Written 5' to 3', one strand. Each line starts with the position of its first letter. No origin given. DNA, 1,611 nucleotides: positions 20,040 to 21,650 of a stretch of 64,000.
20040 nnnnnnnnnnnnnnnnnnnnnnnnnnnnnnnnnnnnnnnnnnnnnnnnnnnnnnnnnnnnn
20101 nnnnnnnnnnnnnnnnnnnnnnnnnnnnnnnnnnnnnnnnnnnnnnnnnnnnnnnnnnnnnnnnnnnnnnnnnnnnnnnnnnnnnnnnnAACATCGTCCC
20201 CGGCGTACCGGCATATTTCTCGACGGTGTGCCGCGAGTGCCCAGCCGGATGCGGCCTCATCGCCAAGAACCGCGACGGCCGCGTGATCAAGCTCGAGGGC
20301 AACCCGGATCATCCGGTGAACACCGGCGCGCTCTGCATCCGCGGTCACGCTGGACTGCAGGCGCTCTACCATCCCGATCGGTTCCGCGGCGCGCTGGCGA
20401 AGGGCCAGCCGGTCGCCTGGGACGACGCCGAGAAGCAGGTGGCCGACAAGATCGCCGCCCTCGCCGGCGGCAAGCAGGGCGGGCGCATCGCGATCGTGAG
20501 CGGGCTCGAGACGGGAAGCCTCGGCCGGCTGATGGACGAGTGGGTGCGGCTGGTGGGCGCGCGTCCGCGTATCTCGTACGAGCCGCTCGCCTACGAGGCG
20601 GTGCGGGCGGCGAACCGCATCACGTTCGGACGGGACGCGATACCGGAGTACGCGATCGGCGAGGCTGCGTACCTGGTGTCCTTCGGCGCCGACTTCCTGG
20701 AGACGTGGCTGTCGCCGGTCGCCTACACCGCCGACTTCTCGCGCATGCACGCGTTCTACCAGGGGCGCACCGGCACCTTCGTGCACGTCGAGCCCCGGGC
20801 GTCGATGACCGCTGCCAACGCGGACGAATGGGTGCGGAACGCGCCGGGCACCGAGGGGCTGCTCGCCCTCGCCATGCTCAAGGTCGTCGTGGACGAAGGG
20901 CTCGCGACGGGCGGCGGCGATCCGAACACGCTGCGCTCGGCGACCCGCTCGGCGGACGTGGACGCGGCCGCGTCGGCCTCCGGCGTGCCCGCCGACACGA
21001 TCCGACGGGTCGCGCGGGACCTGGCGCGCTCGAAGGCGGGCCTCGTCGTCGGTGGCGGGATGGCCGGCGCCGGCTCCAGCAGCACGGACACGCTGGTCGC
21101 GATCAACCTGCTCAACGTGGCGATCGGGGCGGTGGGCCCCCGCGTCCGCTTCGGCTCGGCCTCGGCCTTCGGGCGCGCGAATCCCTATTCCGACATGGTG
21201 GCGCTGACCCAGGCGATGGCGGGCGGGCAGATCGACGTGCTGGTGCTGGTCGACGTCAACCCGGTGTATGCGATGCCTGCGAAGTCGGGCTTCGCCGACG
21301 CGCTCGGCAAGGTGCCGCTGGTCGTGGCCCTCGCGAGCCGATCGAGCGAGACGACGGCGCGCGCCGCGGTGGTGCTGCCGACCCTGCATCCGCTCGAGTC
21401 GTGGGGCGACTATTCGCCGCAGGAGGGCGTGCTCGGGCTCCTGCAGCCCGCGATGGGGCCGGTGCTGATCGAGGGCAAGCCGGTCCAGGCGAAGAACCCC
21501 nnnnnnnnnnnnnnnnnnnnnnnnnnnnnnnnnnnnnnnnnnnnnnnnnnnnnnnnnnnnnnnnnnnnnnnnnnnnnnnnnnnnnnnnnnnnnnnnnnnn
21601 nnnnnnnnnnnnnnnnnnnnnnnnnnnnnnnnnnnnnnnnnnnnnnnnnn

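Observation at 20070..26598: Alternative-complex-III-like operon (ActB-C-D-E-F) lacking the pentahaem ActA, followed directly by moeA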

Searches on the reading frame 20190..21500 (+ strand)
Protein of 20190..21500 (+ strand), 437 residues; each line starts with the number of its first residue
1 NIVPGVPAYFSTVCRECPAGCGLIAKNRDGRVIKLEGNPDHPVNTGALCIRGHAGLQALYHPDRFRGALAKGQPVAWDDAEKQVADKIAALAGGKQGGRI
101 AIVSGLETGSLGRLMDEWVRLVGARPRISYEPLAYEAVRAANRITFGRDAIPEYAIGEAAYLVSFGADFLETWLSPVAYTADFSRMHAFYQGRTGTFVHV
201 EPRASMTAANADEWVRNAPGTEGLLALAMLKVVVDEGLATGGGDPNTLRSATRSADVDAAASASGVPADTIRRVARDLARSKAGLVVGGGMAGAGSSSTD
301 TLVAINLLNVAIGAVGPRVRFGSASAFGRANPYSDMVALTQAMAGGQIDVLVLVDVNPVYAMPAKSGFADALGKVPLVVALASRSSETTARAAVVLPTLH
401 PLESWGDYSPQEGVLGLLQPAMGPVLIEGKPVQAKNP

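Call 20: search_solved_structures(query=window:20190-21500:+, max_evalue=0.001, show_alignments=5)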
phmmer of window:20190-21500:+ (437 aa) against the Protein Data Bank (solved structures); distinct sequences matched with E-value up to 0.001: 36.
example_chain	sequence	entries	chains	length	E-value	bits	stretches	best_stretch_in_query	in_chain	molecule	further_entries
8k9e_B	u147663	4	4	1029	1.1e-45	159.7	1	3-425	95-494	Fe-S-cluster-containing hydrogenase components 1-like protein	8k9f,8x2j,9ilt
6f0k_B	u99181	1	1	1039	2.3e-41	145.4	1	2-426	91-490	Fe-S-cluster-containing hydrogenase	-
6lod_B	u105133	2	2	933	1.5e-35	126.2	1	2-430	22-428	Fe-S-cluster-containing hydrogenase components 1-like protein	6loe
6btm_B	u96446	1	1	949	7.5e-27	97.6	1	2-426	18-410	Alternative Complex III subunit B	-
6cz7_A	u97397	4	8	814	4.5e-24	88.4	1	5-238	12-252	ArrA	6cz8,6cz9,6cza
7bkb_D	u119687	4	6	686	1.5e-15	60.3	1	8-316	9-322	Formate dehydrogenase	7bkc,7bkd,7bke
2vpw_A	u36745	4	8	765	1.1e-13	54.2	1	12-316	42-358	THIOSULFATE REDUCTASE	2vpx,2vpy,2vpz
7qv7_S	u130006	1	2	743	2.2e-13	53.2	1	11-316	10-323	Hydrogen dependent carbon dioxide reductase subunit FdhF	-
7vw6_A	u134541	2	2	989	6.8e-13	51.6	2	156-316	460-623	Formate dehydrogenase | Tungsten-containing formate dehydrogenase alpha subunit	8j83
7e5z_A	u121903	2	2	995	7e-13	51.5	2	156-316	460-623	Formate dehydrogenase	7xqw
8rcg_A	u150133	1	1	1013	3.2e-12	49.3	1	11-89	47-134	Formate dehydrogenase, alpha subunit, selenocysteine-containing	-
9rjz_A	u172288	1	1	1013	5.1e-12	48.7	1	11-89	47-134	Formate dehydrogenase, alpha subunit, selenocysteine-containing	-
8cm7_A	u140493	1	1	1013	5.8e-12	48.5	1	11-89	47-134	Formate dehydrogenase, alpha subunit, selenocysteine-containing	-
9qm0_A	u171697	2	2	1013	7e-12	48.2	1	11-89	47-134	Formate dehydrogenase, alpha subunit, selenocysteine-containing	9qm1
9rjy_A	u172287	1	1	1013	7e-12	48.2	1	11-89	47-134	Formate dehydrogenase, alpha subunit, selenocysteine-containing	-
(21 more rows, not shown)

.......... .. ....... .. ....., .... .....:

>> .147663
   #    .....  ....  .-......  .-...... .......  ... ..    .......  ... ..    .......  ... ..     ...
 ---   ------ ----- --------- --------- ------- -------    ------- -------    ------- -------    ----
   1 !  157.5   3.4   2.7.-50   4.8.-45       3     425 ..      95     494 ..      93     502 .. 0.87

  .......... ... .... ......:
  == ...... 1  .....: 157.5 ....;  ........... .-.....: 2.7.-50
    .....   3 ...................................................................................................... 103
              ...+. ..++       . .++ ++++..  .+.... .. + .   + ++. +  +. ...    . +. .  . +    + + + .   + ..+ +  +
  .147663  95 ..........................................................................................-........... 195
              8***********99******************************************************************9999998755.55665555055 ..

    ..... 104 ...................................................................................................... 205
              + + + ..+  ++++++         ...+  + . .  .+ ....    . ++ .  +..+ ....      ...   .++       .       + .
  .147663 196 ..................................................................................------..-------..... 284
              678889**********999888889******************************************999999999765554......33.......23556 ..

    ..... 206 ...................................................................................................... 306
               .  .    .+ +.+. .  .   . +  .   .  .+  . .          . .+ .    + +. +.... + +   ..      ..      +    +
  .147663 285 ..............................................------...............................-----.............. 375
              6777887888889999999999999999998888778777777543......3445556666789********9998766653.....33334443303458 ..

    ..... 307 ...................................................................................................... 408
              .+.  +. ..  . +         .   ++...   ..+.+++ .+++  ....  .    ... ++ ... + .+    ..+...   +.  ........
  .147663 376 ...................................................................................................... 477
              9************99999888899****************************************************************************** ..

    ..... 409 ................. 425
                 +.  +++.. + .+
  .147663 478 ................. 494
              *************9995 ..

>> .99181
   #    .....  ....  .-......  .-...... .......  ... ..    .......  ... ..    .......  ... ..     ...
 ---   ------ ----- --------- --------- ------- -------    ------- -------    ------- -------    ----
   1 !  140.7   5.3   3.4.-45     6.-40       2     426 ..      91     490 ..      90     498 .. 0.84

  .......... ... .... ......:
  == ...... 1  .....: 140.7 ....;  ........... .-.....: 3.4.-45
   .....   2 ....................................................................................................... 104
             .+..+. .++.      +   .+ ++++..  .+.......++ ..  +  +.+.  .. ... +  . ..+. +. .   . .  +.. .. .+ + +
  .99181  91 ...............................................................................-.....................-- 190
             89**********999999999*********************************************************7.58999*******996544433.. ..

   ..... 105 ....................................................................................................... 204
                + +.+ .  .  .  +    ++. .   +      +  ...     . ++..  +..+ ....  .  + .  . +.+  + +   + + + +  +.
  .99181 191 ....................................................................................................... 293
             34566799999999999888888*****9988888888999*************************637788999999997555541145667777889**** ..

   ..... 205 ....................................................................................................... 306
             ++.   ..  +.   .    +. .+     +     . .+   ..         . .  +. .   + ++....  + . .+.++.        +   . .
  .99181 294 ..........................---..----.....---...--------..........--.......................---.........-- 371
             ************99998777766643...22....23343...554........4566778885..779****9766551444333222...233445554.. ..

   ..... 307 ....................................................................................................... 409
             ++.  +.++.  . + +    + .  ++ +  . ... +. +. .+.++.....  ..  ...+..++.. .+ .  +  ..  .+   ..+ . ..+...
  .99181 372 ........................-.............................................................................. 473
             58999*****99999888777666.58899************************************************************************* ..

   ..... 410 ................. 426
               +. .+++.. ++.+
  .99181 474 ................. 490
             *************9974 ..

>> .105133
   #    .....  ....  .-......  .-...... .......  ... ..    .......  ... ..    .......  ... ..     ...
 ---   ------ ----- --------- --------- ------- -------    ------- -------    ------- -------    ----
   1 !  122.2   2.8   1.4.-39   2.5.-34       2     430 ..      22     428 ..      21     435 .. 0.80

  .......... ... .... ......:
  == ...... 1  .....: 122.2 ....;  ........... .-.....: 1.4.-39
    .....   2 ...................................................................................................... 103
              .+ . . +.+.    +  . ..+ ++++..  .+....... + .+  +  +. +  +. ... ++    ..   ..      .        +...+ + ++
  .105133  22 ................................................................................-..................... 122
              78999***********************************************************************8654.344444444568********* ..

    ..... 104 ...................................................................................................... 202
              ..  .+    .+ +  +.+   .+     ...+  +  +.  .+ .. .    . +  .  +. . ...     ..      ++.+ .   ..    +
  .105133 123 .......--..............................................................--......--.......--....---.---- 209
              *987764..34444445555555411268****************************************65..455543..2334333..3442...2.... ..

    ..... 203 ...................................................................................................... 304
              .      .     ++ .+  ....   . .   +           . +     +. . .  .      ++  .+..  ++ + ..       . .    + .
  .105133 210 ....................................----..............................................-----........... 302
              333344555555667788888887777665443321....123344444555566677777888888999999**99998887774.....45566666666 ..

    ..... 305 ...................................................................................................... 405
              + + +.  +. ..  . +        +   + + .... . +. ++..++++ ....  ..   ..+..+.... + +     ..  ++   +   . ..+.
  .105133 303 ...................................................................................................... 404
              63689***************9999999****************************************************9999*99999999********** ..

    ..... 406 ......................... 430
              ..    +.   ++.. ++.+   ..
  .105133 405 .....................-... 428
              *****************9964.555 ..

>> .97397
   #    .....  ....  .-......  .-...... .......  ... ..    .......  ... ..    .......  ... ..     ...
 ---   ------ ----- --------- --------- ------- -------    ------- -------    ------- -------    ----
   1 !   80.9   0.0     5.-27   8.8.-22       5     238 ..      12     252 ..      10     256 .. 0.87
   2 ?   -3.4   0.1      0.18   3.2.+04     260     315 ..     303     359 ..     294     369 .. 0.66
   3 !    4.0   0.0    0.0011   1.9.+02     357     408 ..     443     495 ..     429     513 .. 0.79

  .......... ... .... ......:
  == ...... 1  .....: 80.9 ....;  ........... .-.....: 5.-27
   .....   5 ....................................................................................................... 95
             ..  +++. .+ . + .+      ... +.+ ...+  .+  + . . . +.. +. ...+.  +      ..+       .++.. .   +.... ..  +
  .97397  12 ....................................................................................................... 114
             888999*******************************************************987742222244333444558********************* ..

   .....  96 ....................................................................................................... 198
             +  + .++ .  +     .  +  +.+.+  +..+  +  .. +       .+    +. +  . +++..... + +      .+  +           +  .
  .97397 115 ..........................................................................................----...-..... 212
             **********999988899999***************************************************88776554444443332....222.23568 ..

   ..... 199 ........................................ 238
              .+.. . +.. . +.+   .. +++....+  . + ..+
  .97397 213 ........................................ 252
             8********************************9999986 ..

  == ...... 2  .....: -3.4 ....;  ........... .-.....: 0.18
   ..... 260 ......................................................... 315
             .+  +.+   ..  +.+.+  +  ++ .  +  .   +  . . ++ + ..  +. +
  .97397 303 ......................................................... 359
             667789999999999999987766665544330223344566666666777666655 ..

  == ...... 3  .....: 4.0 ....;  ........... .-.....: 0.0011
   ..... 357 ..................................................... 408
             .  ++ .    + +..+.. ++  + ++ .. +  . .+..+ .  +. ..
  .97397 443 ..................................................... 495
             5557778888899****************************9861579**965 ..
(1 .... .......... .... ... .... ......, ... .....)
